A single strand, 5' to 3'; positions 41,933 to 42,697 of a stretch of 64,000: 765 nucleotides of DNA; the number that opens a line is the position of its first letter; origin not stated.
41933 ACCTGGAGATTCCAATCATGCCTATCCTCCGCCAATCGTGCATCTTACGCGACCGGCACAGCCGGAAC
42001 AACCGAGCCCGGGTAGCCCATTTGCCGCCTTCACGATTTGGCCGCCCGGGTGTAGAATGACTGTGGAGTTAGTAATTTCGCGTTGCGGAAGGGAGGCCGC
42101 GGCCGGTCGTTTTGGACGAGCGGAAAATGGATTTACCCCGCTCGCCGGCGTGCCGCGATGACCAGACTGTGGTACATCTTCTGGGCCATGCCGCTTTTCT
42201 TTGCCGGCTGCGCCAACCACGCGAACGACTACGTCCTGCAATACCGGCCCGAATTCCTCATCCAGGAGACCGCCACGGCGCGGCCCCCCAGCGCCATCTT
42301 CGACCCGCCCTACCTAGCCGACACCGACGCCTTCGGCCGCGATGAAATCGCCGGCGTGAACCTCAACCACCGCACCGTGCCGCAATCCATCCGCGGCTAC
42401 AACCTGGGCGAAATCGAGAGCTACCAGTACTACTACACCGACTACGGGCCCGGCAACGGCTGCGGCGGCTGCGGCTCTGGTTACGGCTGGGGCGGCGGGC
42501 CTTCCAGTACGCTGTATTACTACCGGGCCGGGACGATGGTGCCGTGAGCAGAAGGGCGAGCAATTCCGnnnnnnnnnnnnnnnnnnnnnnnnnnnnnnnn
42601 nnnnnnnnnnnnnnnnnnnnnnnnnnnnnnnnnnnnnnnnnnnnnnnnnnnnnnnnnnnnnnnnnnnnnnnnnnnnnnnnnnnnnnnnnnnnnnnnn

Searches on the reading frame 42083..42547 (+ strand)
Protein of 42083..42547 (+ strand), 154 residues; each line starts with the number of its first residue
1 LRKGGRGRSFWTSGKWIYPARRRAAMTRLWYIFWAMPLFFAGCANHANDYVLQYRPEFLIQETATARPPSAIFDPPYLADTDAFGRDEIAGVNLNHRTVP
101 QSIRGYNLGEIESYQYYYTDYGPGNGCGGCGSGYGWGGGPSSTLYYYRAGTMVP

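Call 3: search_protein_families(library=pfam, proteins=[window:42083-42547:+], max_evalue=0.01)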
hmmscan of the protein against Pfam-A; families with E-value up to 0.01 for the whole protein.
window:42083-42547:+ (154 aa): 0 families

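Call 4: search_protein_families(library=ncbifam, proteins=[window:42083-42547:+], max_evalue=0.01)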
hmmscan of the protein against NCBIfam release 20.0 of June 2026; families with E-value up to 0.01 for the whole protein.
window:42083-42547:+ (154 aa): 0 families

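Call 9: find_homologous_proteins(query=window:42158-42547:+, max_evalue=0.01)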
Query window:42158-42547:+ (129 aa): 6 proteins with E <= 0.01 among 9 candidates.
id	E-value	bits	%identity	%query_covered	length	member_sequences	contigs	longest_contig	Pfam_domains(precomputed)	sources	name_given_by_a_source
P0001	3.1e-86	305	100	100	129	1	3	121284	-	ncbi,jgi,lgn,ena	jgi:hypothetical protein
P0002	1.2e-57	212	71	100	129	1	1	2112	-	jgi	jgi:hypothetical protein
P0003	4.7e-51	191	65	100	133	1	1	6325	-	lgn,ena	-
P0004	1.8e-46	176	63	98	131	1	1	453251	-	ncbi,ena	-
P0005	4.5e-19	87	54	69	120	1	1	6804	-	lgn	-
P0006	1.5e-15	75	38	99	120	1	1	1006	-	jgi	jgi:hypothetical protein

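Call 11: find_encoding_contigs(protein=P0004, flank=8000, max_places=3)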
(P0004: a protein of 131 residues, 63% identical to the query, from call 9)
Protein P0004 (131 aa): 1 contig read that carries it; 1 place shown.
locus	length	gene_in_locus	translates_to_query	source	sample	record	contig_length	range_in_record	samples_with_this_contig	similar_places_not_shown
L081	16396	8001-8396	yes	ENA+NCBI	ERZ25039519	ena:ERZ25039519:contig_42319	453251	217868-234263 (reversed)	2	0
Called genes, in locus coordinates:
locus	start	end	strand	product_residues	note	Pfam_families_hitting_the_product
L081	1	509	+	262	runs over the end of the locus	PF01609:DDE_Tnp_1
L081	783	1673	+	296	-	PF01488:Shikimate_DH (weak), PF03446:NAD_binding_2, PF03807:F420_oxidored, PF14833:NAD_binding_11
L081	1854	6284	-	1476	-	PF02210:Laminin_G_2 (faint), PF00801:PKD (faint), PF18911:PKD_4 (faint), PF22352:K319L-like_PKD, PF22352:K319L-like_PKD, PF13385:Laminin_G_3, PF22352:K319L-like_PKD, PF13385:Laminin_G_3, +1 more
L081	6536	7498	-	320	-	PF04055:Radical_SAM, PF13186:SPASM (weak)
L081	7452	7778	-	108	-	-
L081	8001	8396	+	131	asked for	-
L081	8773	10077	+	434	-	PF14885:GHL15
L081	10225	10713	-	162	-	PF02371:Transposase_20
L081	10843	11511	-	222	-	PF01548:DEDD_Tnp_IS110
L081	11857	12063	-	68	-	-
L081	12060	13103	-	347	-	-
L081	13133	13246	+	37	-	-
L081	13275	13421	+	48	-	-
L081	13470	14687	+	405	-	PF03562:MltA, PF06725:3D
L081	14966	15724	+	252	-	-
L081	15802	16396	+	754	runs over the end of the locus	PF00069:Pkinase, PF03109:ABC1 (faint), PF07714:PK_Tyr_Ser-Thr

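Call 12: find_encoding_contigs(protein=P0003, flank=8000, max_places=3)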
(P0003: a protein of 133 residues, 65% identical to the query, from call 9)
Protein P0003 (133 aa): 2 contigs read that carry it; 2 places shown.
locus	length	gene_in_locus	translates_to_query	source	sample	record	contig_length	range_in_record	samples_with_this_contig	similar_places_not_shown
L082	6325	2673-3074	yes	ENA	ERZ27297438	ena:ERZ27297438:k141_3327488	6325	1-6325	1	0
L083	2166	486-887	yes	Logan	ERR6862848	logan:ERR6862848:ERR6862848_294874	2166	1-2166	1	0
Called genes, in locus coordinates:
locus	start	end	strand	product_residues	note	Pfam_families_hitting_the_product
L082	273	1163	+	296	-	PF03446:NAD_binding_2, PF03807:F420_oxidored, PF14833:NAD_binding_11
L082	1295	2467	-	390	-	PF13353:Fer4_12, PF04055:Radical_SAM, PF13186:SPASM (weak)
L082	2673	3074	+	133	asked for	-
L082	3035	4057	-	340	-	-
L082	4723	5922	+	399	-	PF03562:MltA, PF06725:3D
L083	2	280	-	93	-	?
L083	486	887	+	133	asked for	-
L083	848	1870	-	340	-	-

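Call 13: find_encoding_contigs(protein=P0005, flank=8000, max_places=3)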
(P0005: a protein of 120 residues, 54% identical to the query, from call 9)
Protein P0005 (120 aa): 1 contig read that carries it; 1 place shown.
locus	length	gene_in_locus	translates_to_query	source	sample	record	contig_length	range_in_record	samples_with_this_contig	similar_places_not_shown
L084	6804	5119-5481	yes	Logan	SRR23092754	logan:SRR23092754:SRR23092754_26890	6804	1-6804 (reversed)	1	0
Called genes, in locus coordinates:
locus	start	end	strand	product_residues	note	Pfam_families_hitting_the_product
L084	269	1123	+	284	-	-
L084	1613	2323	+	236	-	-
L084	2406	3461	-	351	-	PF04055:Radical_SAM, PF13186:SPASM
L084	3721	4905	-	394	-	PF04055:Radical_SAM, PF13353:Fer4_12 (weak), PF13186:SPASM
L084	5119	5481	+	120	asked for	-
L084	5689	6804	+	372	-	?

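Call 19: search_protein_families(library=ncbifam, proteins=[L084:2406-3461:-, L084:3721-4905:-, L082:1295-2467:-, L082:273-1163:+, L084:269-1123:+, L084:1613-2323:+], max_evalue=1e-10)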
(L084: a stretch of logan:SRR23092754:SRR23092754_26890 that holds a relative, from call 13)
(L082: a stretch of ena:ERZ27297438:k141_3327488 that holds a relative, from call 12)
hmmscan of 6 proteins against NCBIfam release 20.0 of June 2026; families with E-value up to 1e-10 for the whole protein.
L084:2406-3461:- (351 aa): 44 families (the best 25 are shown)
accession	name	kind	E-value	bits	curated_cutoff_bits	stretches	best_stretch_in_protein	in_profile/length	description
TIGR04545.1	rSAM_ahbD_hemeb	equivalog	3.1e-119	398.4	500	1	10-349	1-339/339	heme b synthase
TIGR04053.2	TIGR04053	equivalog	1.6e-93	313.9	395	1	10-349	9-366/366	TIGR04053 family radical SAM/SPASM domain-containing protein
TIGR04055.1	rSAM_NirJ2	equivalog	9e-91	304.8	500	1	11-348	2-325/326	putative heme d1 biosynthesis radical SAM protein NirJ2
TIGR04051.1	rSAM_NirJ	equivalog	1.1e-59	202.3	515.45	1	11-345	4-346/354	heme d1 biosynthesis radical SAM protein NirJ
TIGR04546.1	rSAM_ahbC_deAc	equivalog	4e-52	177.3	650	1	11-345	41-383/390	12,18-didecarboxysiroheme deacetylase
TIGR04054.1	rSAM_NirJ1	equivalog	9.7e-50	169.3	650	1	11-345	38-380/387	putative heme d1 biosynthesis radical SAM protein NirJ1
TIGR04347.1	pseudo_SAM_Halo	equivalog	1.8e-49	169.1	525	1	11-346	40-384/390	TIGR04347 family pseudo-SAM/SPASM protein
TIGR03962.1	mycofact_rSAM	equivalog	8.4e-46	156.7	265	1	11-333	14-319/339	mycofactocin radical SAM maturase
TIGR04303.1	GeoRSP_rSAM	equivalog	7.7e-45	153.9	400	2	12-208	8-200/325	GeoRSP system radical SAM/SPASM protein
TIGR02109.1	PQQ_syn_pqqE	equivalog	2.2e-40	138.7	381.35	1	5-182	4-179/358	pyrroloquinoline quinone biosynthesis protein PqqE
TIGR04133.1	rSAM_w_lipo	hypoth_equivalog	4.8e-37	127.7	425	1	7-327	22-330/350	TIGR04133 family radical SAM/SPASM protein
TIGR04251.1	SCM_rSAM_ScmF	equivalog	6.2e-36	124.5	400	1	7-345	2-339/353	SynChlorMet cassette radical SAM/SPASM protein ScmF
TIGR04103.1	rSAM_nif11_3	equivalog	1.7e-32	112.5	725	1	12-348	8-345/412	nif11-class peptide radical SAM maturase 3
TIGR04250.1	SCM_rSAM_ScmE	equivalog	3.4e-32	111.8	400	1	14-337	8-337/358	SynChlorMet cassette radical SAM/SPASM protein ScmE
NF045574.1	sacti_mat_StsB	exception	7.4e-32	110.8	625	1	4-169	91-253/466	StsB family radical SAM/SPASM domain sactipeptide maturase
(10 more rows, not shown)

L084:3721-4905:- (394 aa): 47 families (the best 25 are shown)
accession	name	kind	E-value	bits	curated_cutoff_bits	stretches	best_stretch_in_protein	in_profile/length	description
TIGR04546.1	rSAM_ahbC_deAc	equivalog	2.5e-193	642.2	650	1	2-393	1-390/390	12,18-didecarboxysiroheme deacetylase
TIGR04054.1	rSAM_NirJ1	equivalog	3.3e-153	509.9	650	1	2-393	1-387/387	putative heme d1 biosynthesis radical SAM protein NirJ1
TIGR04347.1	pseudo_SAM_Halo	equivalog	2.3e-131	438.7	525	1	2-393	1-390/390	TIGR04347 family pseudo-SAM/SPASM protein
TIGR04051.1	rSAM_NirJ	equivalog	5.1e-126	420.4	515.45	1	41-393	1-353/354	heme d1 biosynthesis radical SAM protein NirJ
TIGR04545.1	rSAM_ahbD_hemeb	equivalog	4.4e-67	226.9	500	1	44-387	2-336/339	heme b synthase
TIGR04055.1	rSAM_NirJ2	equivalog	2.1e-61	208.3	500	1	43-387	1-323/326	putative heme d1 biosynthesis radical SAM protein NirJ2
TIGR04053.2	TIGR04053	equivalog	1.7e-57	195.4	395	1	39-387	4-363/366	TIGR04053 family radical SAM/SPASM domain-containing protein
TIGR04303.1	GeoRSP_rSAM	equivalog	4.2e-41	141.6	400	1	46-387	9-325/325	GeoRSP system radical SAM/SPASM protein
TIGR03962.1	mycofact_rSAM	equivalog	7.1e-36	124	265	1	42-391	12-336/339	mycofactocin radical SAM maturase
TIGR04251.1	SCM_rSAM_ScmF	equivalog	3e-32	112.4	400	1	46-386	8-339/353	SynChlorMet cassette radical SAM/SPASM protein ScmF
NF045574.1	sacti_mat_StsB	exception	1.9e-31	109.4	625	1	42-215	96-268/466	StsB family radical SAM/SPASM domain sactipeptide maturase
TIGR02109.1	PQQ_syn_pqqE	equivalog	2.3e-30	105.8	381.35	1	44-268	9-234/358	pyrroloquinoline quinone biosynthesis protein PqqE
TIGR04250.1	SCM_rSAM_ScmE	equivalog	2e-29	102.6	400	1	47-380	8-339/358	SynChlorMet cassette radical SAM/SPASM protein ScmE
TIGR04103.1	rSAM_nif11_3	equivalog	3.7e-29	101.6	725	1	44-367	7-324/412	nif11-class peptide radical SAM maturase 3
TIGR04340.1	rSAM_ACGX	hypoth_equivalog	3.8e-29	102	400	1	47-387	8-338/341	radical SAM/SPASM domain protein, ACGX system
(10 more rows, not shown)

L082:1295-2467:- (390 aa): 44 families (the best 25 are shown)
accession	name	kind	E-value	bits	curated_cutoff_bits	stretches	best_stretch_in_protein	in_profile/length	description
TIGR04546.1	rSAM_ahbC_deAc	equivalog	1.1e-170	567.7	650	1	2-389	1-390/390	12,18-didecarboxysiroheme deacetylase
TIGR04054.1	rSAM_NirJ1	equivalog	5.7e-154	512.4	650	1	2-389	1-387/387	putative heme d1 biosynthesis radical SAM protein NirJ1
TIGR04347.1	pseudo_SAM_Halo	equivalog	3.4e-127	424.9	525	1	2-389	1-390/390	TIGR04347 family pseudo-SAM/SPASM protein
TIGR04051.1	rSAM_NirJ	equivalog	2.6e-118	395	515.45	1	36-389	1-353/354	heme d1 biosynthesis radical SAM protein NirJ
TIGR04545.1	rSAM_ahbD_hemeb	equivalog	2.7e-62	211.2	500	1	39-383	2-336/339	heme b synthase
TIGR04055.1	rSAM_NirJ2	equivalog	1.4e-58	199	500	1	38-383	1-323/326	putative heme d1 biosynthesis radical SAM protein NirJ2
TIGR04053.2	TIGR04053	equivalog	1.1e-56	192.7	395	1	35-383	5-363/366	TIGR04053 family radical SAM/SPASM domain-containing protein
TIGR03962.1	mycofact_rSAM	equivalog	2.4e-41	142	265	1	39-385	14-334/339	mycofactocin radical SAM maturase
TIGR04303.1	GeoRSP_rSAM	equivalog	2.6e-32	112.7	400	1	42-383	10-325/325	GeoRSP system radical SAM/SPASM protein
NF050035.1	rSAM_WgK_link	exception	8e-32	110.6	650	1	37-222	8-195/367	radical SAM/SPASM peptide maturase WgkB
NF045574.1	sacti_mat_StsB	exception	4e-31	108.4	625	1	39-219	98-277/466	StsB family radical SAM/SPASM domain sactipeptide maturase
TIGR04250.1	SCM_rSAM_ScmE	equivalog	1e-27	97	400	1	41-374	7-337/358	SynChlorMet cassette radical SAM/SPASM protein ScmE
TIGR03913.1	rad_SAM_trio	equivalog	2.9e-26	91.9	591.75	1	39-385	21-355/477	GDL motif peptide-associated radical SAM/SPASM maturase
TIGR04251.1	SCM_rSAM_ScmF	equivalog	8.7e-26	91.1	400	1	39-222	6-193/353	SynChlorMet cassette radical SAM/SPASM protein ScmF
TIGR02109.1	PQQ_syn_pqqE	equivalog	5.7e-25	88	381.35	1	40-218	10-189/358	pyrroloquinoline quinone biosynthesis protein PqqE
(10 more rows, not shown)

L082:273-1163:+ (296 aa): 10 families
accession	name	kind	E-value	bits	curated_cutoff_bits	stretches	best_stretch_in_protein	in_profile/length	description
TIGR01505.1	tartro_sem_red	equivalog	1e-76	258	340.75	1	6-286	1-281/291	2-hydroxy-3-oxopropionate reductase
NF008592.0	PRK11559.1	equivalog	1.9e-69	234.2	397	1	5-285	3-283/296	2-hydroxy-3-oxopropionate reductase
NF011633.0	PRK15059.1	equivalog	1.6e-58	198.2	451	1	6-285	2-280/292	2-hydroxy-3-oxopropionate reductase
TIGR01692.1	HIBADH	equivalog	1.6e-54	185.2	291.6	1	9-286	1-285/288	3-hydroxyisobutyrate dehydrogenase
NF043037.1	ThreonDh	equivalog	1.5e-49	169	350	1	5-287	3-286/297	L-threonate dehydrogenase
NF012005.0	PRK15461.1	equivalog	1.6e-44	152.3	348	1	6-289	3-287/298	sulfolactaldehyde 3-reductase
NF007161.0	PRK09599.1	subfamily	1.5e-21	77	271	1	6-227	2-229/302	NADP-dependent phosphogluconate dehydrogenase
NF006765.0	PRK09287.1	equivalog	1.4e-17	63.7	413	1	5-197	4-206/476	NADP-dependent phosphogluconate dehydrogenase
TIGR00872.1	gnd_rel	equivalog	3.8e-17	62.5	297.2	1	6-204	2-203/299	phosphogluconate dehydrogenase (NAD(+)-dependent, decarboxylating)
TIGR00873.1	gnd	equivalog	5.9e-16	58.3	426.7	1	7-198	2-203/467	decarboxylating NADP(+)-dependent phosphogluconate dehydrogenase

L084:269-1123:+ (284 aa): 0 families

L084:1613-2323:+ (236 aa): 0 families

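Call 27: find_encoding_contigs(protein=P0002, flank=5000, max_places=2)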
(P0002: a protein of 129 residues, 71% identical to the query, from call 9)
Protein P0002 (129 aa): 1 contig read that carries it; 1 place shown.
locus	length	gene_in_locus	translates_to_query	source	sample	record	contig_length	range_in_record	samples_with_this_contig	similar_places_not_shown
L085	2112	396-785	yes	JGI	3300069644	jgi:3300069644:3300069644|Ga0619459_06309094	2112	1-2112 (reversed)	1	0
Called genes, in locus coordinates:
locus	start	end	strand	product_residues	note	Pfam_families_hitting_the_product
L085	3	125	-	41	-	?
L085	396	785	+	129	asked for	-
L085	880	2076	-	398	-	-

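Call 28: find_encoding_contigs(protein=P0006, flank=5000, max_places=2)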
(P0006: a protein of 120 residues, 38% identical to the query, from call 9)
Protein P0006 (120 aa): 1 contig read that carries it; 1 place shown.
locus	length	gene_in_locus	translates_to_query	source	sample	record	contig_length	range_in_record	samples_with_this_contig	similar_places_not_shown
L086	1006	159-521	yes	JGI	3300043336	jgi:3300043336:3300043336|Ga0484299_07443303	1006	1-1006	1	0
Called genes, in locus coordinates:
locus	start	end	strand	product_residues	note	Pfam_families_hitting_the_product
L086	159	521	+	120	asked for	-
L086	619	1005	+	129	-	?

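Call 32: search_protein_families(library=pfam, proteins=[L084:5689-6804:+], max_evalue=0.0001)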
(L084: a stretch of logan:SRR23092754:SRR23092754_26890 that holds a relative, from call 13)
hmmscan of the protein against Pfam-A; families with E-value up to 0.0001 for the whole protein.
L084:5689-6804:+ (372 aa): 1 family
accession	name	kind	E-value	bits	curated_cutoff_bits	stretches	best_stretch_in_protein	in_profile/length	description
PF01208.23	URO-D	-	4.5e-07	29.7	23.9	1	113-359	90-336/346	Uroporphyrinogen decarboxylase (URO-D)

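Call 33: find_encoding_contigs(protein=P0001, flank=1000, max_places=4)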
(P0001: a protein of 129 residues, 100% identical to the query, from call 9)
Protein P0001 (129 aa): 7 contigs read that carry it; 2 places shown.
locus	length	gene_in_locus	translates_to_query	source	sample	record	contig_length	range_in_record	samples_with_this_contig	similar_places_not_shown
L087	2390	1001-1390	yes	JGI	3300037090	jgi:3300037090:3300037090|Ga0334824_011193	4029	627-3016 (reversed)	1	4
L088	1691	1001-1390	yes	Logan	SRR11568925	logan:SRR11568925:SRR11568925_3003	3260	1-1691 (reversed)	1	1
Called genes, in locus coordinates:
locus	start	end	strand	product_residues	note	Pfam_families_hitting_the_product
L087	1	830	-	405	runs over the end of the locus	PF04055:Radical_SAM, PF13353:Fer4_12 (weak), PF13186:SPASM (faint)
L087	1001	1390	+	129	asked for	-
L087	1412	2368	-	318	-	-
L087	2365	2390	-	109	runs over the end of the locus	-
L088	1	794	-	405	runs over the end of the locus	PF04055:Radical_SAM, PF13353:Fer4_12 (weak), PF13186:SPASM (faint)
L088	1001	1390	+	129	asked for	-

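Call 48: predict_structure(alignment_id=A1)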
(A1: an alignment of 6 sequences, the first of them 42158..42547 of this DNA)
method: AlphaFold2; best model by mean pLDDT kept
length: 129 residues; sequences in the alignment: 6
mean_pLDDT: 40.3   pTM: 0.16
mean pLDDT of the five models: 40.3, 40.0, 39.0, 36.6, 36.3
residues with pLDDT >= 90: 0; 70-90: 0; 50-70: 14; < 50: 115
segments of 3 or more residues with pLDDT < 50: 1-3, 16-60, 62-67, 70-129
pLDDT, mean of each block of 10 residues (from residue 1): 51 49 39 38 38 41 48 42 37 35 37 35 31
secondary structure, 60 per line:
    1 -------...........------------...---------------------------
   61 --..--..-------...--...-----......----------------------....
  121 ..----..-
elements in order: H8-18 E76-78 E81-83 E89-94 E117-122

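Call 56: search_protein_families(library=padloc, proteins=[window:42158-42547:+, L085:880-1902:-, L081:12060-13103:-], max_evalue=0.01)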
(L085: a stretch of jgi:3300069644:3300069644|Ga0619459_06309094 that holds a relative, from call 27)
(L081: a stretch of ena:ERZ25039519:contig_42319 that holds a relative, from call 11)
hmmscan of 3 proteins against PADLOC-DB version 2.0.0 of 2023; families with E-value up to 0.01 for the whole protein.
window:42158-42547:+ (129 aa): 0 families

L085:880-1902:- (340 aa): 0 families

L081:12060-13103:- (347 aa): 0 families

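Call 68: find_related_loci(query=A1, collection=metagenome_contigs, flank=6000)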
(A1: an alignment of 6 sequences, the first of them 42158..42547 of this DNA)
Query A1 (129 aa) in metagenome_contigs; peptide patterns used: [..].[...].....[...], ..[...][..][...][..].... (x = any residue, [..] = any of these).
51 stretches matched a pattern, but none encodes a relative of the query by tblastn (E <= 1e-3).

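Call 70: search_protein_families(library=pfam, proteins=[L085:880-1902:-], max_evalue=0.1)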
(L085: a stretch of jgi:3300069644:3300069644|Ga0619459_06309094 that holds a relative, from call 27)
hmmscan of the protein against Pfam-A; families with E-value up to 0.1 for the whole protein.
L085:880-1902:- (340 aa): 0 families

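Call 71: search_protein_families(library=ncbifam, proteins=[L085:880-1902:-], max_evalue=0.1)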
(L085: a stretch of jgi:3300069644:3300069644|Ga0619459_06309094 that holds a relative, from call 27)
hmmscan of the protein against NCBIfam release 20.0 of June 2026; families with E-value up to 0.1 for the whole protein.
L085:880-1902:- (340 aa): 0 families
